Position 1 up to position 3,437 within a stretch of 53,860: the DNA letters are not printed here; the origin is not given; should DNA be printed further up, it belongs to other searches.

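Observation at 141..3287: Single polypeptide fusing a Wzx-type flippase to a GT-C glycosyltransferase-like domain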

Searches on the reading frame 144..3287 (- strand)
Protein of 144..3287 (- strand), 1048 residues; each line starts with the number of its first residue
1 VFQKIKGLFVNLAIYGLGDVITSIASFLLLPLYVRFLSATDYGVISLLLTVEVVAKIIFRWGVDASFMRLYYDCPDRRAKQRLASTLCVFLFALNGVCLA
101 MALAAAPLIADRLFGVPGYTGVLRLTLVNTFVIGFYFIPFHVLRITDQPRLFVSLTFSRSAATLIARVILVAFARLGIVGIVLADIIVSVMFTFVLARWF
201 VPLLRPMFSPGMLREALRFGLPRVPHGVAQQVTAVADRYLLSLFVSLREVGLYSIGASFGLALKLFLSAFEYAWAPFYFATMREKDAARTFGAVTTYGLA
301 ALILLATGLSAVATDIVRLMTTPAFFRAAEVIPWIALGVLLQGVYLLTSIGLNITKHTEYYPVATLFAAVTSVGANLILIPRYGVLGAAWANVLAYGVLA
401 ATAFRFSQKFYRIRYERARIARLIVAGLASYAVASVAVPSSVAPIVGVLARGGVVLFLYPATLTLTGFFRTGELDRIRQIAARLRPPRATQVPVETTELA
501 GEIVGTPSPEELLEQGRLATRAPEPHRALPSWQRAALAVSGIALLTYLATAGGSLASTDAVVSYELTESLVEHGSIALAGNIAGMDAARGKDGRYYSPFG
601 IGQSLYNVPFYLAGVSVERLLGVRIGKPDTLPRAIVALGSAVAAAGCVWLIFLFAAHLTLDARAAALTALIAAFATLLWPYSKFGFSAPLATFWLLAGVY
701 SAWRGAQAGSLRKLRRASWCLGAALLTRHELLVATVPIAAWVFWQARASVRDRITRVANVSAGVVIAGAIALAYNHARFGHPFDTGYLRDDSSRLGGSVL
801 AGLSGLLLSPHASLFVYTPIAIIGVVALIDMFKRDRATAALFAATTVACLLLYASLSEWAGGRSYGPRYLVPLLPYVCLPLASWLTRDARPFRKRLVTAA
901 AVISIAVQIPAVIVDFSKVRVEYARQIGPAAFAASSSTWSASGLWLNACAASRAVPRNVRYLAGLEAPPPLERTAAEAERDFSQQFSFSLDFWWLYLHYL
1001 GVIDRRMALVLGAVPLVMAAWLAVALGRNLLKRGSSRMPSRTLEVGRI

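Call 6: search_protein_families(library=pfam, proteins=[window:144-3287:-], max_evalue=0.01)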
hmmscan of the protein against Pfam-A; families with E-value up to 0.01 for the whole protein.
window:144-3287:- (1048 aa): 3 families
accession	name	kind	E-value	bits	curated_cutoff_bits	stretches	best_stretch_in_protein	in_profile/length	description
PF13440.11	Polysacc_synt_3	-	2.1e-12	47.4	23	1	34-320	3-283/293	Polysaccharide biosynthesis protein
PF01943.22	Polysacc_synt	-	3.1e-10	40.4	28.2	1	11-277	4-269/274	Polysaccharide biosynthesis protein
PF02366.24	PMT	-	6.6e-07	29.6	22.7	1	602-748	49-205/245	Dolichyl-phosphate-mannose-protein mannosyltransferase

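Call 7: search_protein_families(library=ncbifam, proteins=[window:144-3287:-], max_evalue=0.01)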
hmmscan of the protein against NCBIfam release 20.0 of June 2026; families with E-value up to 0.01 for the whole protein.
window:144-3287:- (1048 aa): 3 families
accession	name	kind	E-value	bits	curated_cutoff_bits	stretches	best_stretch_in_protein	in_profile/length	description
NF047440.1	LA3751_2_3_fam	subfamily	8.2e-23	80.9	200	1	637-907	102-377/460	LA_3751/LA_3752 family putative glycosyltransferase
NF050818.1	PolSacchBiosHfsF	equivalog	1.1e-14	54.3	700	1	19-458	13-452/468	polysaccharide biosynthesis protein HfsF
NF009784.2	PRK13279.1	equivalog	0.00081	18.1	567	1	636-777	83-231/539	lipid IV(A) 4-amino-4-deoxy-L-arabinosyltransferase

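Call 8: find_homologous_proteins(query=window:144-3287:-, max_evalue=0.00001)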
Query window:144-3287:- (1048 aa): 13 proteins with E <= 0.00001 among 8000 candidates.
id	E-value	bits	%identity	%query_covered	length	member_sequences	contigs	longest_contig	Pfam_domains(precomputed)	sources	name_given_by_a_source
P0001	0.0e+0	2257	100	100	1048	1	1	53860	PF01943.23,PF02366.25,PF13440.12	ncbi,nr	ncbi:MAG: polysaccharide biosynthesis C-terminal domain-containing protein [Acidobacteria bacterium]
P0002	1.7e-180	621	60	48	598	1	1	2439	PF01943.23,PF13440.12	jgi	jgi:O-antigen/teichoic acid export membrane protein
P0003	1.3e-175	605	57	51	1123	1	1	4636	PF01943.23,PF13440.12,PF13231.13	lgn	-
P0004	3.1e-160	554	59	43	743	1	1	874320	PF01943.23,PF13440.12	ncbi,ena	-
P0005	2.5e-159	551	52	51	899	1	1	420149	PF01943.23,PF13440.12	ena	-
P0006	2.3e-156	541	53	48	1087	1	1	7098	PF01943.23,PF13231.13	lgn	-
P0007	1.5e-155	538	51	49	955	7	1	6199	PF01943.23,PF13440.12,PF13231.13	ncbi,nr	ncbi:MAG TPA: oligosaccharide flippase family protein, partial [Vicinamibacterales bacterium]|nr:oli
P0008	1.1e-149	519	52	48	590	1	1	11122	PF01943.23,PF13440.12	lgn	-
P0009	1.2e-124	436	57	36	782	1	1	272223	PF01943.23,PF13440.12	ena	-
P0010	3.2e-105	372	49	28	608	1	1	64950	PF01943.23,PF13440.12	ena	-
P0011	1.2e-76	277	50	19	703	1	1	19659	PF13489.13,PF01943.23,PF13649.13,PF08241.19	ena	-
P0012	1.5e-38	151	32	40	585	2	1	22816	PF01943.23,PF13440.12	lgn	-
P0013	7.6e-19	86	34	15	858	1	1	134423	-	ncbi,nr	ncbi:MAG: hypothetical protein KF893_00690 [Caldilineaceae bacterium]|nr:hypothetical protein [Caldi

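Call 9: search_solved_structures(query=window:144-3287:-, max_evalue=1, show_alignments=2)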
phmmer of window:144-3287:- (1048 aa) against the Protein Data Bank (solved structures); distinct sequences matched with E-value up to 1: 0.

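Call 25: search_protein_representatives(protein=window:144-3287:-)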
Query: 1048 residues. Proteins with E-value up to 0.001 (for the whole library): 29399; up to 1e-10: 15074; up to 1e-30: 2185. The best 150 are listed.
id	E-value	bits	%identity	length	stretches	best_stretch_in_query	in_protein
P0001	0.0e+00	2256.7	100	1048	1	1-1048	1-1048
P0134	5.9e-167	574.4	55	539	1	3-511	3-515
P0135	7.1e-159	547.6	55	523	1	1-506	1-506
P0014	2.1e-141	489.8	51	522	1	533-1033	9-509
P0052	1.0e-138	480.9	48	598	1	457-1033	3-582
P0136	6.8e-138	478.2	47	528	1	8-511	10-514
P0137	2.5e-137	476.3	54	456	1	68-516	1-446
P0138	1.4e-130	453.9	60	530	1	1-363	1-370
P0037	2.3e-130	453.2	50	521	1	525-1033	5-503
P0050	6.3e-129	448.5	49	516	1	532-1022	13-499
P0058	4.8e-128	445.6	48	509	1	527-1029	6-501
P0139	3.6e-126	439.3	53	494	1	1-387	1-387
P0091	2.7e-124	433.2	48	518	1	537-1026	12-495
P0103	3.1e-123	429.6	49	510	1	540-1030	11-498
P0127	5.6e-122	425.5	47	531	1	531-1023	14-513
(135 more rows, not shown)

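Call 48: search_protein_families(library=ncbifam, proteins=[P0003, P0006], max_evalue=0.001)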
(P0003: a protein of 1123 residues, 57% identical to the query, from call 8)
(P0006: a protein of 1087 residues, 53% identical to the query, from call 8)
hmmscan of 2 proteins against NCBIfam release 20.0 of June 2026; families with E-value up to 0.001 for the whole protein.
P0003 (1123 aa): 2 families
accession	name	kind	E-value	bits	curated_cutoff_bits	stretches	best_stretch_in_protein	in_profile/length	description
NF050818.1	PolSacchBiosHfsF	equivalog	1.4e-20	73.7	700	1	19-430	13-426/468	polysaccharide biosynthesis protein HfsF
TIGR04154.1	archaeo_STT3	subfamily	0.00028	19.4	450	1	635-862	90-331/831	oligosaccharyl transferase, archaeosortase A system-associated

P0006 (1087 aa): 2 families
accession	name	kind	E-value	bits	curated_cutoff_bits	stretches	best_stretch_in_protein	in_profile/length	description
NF050818.1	PolSacchBiosHfsF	equivalog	1.6e-20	73.6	700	1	19-464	13-458/468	polysaccharide biosynthesis protein HfsF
TIGR04154.1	archaeo_STT3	subfamily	0.00014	20.4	450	1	610-684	91-168/831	oligosaccharyl transferase, archaeosortase A system-associated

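Call 65: find_related_loci(query=window:144-3287:-, collection=metagenome_contigs, flank=4000)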
Query window:144-3287:- (1048 aa) in metagenome_contigs; peptide patterns used: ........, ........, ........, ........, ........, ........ (x = any residue, [..] = any of these).
279 stretches matched a pattern; 232 encode a relative of the query (tblastn E <= 1e-3); the best 80 are kept; 80 distinct loci.
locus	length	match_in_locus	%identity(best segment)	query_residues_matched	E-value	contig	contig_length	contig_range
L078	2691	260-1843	64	1-512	0e+0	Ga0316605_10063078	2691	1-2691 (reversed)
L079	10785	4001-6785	64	3-887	0e+0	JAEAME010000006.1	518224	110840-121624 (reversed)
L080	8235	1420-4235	64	1-887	0e+0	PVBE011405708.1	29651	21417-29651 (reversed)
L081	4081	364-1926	59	4-528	0e+0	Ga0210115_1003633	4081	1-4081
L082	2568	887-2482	59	1-533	0e+0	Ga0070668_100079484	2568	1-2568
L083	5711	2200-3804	60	1-536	0e+0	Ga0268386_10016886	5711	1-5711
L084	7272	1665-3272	60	1-526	4e-177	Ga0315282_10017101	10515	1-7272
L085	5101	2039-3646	60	1-526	0e+0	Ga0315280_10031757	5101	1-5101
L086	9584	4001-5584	61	1-534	2e-176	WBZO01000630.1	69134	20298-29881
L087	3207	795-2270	58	1-485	1e-180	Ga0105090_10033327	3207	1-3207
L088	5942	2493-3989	57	1-493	7e-172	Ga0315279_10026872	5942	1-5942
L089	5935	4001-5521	58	1-511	1e-168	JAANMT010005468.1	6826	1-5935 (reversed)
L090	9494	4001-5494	57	1-491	6e-167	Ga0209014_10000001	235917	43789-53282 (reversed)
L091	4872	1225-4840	56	1-908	5e-171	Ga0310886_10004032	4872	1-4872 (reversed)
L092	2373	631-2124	57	1-491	3e-179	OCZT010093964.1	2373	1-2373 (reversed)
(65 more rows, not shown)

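Call 73: find_encoding_contigs(protein=P0007, flank=5000, max_places=3)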
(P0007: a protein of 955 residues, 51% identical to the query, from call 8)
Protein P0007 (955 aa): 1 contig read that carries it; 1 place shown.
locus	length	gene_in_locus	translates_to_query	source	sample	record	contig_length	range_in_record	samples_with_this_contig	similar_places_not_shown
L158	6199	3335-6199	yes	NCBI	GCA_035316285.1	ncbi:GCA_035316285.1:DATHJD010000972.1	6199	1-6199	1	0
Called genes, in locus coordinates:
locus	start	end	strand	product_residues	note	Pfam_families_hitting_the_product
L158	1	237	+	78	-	?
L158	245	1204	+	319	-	PF04055:Radical_SAM, PF13186:SPASM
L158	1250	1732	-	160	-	-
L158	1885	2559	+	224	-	-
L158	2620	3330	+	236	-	PF05148:Methyltransf_8 (weak), PF13489:Methyltransf_23, PF07021:MetW (weak), PF13847:Methyltransf_31 (faint), PF08241:Methyltransf_11, PF08242:Methyltransf_12 (faint), PF13649:Methyltransf_25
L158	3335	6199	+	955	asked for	PF01943:Polysacc_synt, PF13440:Polysacc_synt_3, PF13231:PMT_2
